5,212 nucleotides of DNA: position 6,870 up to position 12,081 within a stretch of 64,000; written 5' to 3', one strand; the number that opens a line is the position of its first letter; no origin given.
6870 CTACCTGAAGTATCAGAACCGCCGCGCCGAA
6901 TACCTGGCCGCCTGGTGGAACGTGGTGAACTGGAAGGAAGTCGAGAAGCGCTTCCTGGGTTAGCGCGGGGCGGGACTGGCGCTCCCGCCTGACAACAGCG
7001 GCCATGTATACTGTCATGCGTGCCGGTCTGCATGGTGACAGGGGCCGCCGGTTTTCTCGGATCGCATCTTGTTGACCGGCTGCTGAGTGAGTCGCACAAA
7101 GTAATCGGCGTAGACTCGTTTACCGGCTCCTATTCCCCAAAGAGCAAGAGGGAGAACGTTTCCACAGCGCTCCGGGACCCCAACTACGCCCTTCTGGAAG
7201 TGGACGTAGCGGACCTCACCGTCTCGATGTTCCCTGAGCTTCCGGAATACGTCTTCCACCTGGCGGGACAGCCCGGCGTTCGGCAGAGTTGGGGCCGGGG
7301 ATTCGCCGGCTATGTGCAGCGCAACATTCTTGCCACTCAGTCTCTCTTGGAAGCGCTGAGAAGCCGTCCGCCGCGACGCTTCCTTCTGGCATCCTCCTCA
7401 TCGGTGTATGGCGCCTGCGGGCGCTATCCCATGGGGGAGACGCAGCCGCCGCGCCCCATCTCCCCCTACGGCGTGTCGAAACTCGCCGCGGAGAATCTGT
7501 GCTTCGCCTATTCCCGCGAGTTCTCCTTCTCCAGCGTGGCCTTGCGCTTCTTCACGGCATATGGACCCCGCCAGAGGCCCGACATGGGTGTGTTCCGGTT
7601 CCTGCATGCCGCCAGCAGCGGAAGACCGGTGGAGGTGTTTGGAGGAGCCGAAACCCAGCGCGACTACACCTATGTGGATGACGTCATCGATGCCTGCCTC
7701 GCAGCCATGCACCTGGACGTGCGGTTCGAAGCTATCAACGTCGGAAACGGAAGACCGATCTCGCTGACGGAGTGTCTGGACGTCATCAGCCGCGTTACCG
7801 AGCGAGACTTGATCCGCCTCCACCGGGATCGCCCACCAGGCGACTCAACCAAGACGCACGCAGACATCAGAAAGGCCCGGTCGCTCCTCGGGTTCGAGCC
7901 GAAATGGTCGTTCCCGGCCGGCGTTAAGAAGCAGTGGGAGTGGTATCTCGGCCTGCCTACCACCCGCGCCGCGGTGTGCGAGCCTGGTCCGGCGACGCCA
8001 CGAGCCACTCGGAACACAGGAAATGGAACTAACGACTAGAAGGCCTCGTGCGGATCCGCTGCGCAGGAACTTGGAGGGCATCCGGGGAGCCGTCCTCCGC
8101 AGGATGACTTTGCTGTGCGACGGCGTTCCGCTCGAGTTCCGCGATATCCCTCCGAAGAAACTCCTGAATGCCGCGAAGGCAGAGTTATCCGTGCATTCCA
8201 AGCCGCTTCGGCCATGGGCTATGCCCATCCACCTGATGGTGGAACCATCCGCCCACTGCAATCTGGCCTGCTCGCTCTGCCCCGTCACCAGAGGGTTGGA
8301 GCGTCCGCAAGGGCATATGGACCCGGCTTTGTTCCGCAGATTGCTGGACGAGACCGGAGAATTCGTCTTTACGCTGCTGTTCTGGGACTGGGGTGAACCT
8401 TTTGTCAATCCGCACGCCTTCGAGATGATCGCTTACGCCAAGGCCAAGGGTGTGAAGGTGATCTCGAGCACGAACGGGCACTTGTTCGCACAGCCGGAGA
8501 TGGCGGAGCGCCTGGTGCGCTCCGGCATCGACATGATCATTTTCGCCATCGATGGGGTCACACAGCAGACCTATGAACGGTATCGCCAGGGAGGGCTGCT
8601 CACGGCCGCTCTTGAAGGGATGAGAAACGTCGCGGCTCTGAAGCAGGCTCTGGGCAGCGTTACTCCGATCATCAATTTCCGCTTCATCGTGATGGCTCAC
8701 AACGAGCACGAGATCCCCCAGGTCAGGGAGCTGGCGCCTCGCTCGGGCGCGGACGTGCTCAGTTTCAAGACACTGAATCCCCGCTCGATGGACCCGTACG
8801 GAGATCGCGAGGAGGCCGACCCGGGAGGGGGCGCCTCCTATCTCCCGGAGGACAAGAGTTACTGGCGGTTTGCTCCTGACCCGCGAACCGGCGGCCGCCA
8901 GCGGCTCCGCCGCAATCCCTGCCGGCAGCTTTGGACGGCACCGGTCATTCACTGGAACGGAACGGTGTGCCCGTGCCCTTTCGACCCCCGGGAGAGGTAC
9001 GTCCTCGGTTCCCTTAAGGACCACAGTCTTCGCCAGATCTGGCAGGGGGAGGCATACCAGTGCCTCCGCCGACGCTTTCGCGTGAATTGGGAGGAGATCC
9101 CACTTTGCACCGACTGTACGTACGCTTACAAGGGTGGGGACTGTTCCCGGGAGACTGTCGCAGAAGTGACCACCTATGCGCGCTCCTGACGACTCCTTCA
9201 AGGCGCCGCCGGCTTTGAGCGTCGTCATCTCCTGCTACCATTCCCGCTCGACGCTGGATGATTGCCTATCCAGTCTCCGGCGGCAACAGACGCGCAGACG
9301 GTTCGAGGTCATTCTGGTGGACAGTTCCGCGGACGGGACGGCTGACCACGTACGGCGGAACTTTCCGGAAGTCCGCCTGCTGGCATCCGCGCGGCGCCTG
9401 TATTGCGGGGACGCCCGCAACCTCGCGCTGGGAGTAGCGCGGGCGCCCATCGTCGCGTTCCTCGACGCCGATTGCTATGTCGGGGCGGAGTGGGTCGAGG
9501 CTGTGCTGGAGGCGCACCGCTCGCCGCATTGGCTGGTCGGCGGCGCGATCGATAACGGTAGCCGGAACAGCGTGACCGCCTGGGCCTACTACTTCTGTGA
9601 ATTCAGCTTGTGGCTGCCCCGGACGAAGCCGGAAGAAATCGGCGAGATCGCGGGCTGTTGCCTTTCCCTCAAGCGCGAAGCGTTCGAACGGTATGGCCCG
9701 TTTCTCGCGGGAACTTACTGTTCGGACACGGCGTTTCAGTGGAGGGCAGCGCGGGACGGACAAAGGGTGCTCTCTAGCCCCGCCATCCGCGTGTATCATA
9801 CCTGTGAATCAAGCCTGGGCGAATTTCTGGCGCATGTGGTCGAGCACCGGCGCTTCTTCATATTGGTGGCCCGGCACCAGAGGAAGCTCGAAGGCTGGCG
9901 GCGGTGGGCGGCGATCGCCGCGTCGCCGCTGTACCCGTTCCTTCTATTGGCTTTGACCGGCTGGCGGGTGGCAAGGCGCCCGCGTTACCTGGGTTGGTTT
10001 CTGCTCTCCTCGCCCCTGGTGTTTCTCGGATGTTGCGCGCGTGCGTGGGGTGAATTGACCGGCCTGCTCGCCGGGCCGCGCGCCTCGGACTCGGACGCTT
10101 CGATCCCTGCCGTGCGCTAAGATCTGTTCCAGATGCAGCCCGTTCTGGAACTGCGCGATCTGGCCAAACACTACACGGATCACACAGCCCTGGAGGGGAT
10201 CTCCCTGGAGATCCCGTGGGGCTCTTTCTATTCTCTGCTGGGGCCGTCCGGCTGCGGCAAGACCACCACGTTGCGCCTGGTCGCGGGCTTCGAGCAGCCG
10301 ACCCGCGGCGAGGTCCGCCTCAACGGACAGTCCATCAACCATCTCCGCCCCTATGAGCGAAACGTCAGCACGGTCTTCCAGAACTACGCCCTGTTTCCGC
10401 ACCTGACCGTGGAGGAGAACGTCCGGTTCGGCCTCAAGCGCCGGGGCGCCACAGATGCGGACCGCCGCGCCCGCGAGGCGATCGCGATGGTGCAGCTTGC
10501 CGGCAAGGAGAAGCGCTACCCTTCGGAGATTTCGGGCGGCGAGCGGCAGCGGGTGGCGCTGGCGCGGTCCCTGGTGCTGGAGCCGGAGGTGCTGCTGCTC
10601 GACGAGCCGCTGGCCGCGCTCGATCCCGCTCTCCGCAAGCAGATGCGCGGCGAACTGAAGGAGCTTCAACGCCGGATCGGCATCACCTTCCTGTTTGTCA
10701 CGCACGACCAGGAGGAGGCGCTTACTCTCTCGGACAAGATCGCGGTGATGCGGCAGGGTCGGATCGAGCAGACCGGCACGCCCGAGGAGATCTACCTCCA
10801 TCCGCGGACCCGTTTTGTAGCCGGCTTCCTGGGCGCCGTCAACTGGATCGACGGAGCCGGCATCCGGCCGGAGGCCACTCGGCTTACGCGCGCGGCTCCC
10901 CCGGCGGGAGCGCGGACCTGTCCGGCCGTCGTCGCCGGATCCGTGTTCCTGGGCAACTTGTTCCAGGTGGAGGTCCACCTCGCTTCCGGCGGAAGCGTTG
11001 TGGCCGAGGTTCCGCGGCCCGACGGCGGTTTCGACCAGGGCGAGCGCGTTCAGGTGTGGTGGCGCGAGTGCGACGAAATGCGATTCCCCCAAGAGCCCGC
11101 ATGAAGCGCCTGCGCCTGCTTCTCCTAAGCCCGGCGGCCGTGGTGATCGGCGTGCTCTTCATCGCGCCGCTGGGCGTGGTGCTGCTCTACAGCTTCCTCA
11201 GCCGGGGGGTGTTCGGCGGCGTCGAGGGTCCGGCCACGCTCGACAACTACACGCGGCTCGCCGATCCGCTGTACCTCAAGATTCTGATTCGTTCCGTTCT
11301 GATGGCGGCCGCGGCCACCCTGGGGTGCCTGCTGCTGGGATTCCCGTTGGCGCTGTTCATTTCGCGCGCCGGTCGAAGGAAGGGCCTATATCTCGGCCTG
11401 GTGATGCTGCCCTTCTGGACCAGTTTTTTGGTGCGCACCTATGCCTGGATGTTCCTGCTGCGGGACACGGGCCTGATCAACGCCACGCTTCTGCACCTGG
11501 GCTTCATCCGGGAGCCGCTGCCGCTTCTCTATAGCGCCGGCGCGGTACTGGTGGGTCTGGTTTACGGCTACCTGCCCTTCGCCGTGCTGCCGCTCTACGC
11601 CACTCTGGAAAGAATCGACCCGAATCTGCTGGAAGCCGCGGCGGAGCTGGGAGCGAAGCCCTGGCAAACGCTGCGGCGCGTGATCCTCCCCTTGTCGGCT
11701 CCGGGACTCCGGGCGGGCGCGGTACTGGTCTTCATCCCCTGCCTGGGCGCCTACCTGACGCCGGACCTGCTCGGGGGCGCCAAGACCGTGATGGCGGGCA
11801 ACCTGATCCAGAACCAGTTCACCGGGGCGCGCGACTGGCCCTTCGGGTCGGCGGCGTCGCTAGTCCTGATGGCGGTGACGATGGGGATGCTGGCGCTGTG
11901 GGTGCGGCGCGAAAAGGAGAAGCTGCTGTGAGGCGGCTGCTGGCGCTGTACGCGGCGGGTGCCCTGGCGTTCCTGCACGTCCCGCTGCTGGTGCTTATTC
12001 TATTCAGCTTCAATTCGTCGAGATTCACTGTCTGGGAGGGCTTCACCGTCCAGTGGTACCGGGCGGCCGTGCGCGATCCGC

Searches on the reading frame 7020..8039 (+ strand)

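Call 68: search_protein_families(library=pfam, proteins=[window:7020-8039:+], max_evalue=0.00001)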
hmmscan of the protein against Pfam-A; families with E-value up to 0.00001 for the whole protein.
window:7020-8039:+ (339 aa): 5 families
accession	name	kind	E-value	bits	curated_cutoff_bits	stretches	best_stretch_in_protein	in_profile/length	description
PF01370.27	Epimerase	-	8.4e-54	183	20.9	1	5-242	2-240/240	NAD dependent epimerase/dehydratase family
PF16363.11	GDP_Man_Dehyd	-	2.5e-49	169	27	1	5-304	1-331/332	GDP-mannose 4,6 dehydratase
PF01073.25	3Beta_HSD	-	6.7e-12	45.4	22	1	5-233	1-233/280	3-beta hydroxysteroid dehydrogenase/isomerase family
PF07993.18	NAD_binding_4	-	5.2e-06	26.2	20.1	0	6-28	1-23/258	Male sterility protein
PF04321.23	RmlD_sub_bind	-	9.8e-06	25.3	27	0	5-231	4-198/287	RmlD substrate binding domain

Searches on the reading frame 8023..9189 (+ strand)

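Call 68: search_protein_families(library=pfam, proteins=[window:8023-9189:+], max_evalue=0.00001)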
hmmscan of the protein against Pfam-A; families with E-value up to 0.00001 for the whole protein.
window:8023-9189:+ (388 aa): 2 families
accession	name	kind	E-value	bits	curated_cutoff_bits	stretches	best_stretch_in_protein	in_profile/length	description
PF13186.11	SPASM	-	8.7e-16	58.4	21.5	1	300-366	1-67/67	Iron-sulfur cluster-binding domain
PF04055.27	Radical_SAM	-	5.6e-13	49.8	29.5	1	74-207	2-140/166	Radical SAM superfamily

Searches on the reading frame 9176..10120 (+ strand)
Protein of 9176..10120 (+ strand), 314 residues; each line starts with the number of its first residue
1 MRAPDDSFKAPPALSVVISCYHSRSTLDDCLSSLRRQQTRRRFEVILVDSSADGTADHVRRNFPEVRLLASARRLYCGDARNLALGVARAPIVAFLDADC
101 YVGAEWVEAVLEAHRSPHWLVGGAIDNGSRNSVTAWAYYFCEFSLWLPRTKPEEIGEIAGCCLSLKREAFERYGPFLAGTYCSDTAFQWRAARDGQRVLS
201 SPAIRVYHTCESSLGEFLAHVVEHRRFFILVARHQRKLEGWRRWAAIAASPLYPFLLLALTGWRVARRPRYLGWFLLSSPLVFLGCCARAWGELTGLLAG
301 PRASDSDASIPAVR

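Call 68: search_protein_families(library=pfam, proteins=[window:9176-10120:+], max_evalue=0.00001)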
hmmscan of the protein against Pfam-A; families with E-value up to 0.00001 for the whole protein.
window:9176-10120:+ (314 aa): 2 families
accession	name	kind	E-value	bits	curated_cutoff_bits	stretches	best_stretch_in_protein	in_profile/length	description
PF00535.33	Glycos_transf_2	-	4e-23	82.6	23.3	1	15-173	1-167/168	Glycosyl transferase family 2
PF13641.12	Glyco_tranf_2_3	-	4.5e-08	33.8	27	1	12-217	2-220/230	Glycosyltransferase like family 2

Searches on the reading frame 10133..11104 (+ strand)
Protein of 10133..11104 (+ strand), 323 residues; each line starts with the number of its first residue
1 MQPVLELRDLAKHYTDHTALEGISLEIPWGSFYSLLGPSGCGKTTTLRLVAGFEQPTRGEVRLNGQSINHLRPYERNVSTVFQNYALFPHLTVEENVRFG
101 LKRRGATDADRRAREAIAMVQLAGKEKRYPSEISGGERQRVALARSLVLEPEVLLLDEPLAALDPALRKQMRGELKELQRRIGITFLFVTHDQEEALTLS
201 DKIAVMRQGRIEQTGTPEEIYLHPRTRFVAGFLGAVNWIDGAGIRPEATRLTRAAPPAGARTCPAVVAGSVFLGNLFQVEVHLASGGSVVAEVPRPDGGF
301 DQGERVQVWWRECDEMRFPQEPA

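Call 68: search_protein_families(library=pfam, proteins=[window:10133-11104:+], max_evalue=0.00001)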
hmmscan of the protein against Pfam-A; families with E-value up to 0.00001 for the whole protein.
window:10133-11104:+ (323 aa): 3 families
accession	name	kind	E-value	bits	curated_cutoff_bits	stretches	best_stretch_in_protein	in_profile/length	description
PF00005.33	ABC_tran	-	1.5e-36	126.5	25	1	20-161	1-137/137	ABC transporter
PF08402.16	TOBE_2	-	6.3e-12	45.9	21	1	243-314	2-72/76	TOBE domain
PF13304.12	AAA_21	-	5.4e-07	30.4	27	0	127-193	232-300/304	AAA domain, putative AbiEii toxin, Type IV TA system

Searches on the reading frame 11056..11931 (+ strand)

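Call 68: search_protein_families(library=pfam, proteins=[window:11056-11931:+], max_evalue=0.00001)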
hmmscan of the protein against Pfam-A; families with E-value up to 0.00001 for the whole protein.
window:11056-11931:+ (291 aa): 1 family
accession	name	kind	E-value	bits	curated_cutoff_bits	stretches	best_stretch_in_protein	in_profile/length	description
PF00528.27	BPD_transp_1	-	7.6e-13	49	26.4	1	94-283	4-174/184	Binding-protein-dependent transport system inner membrane component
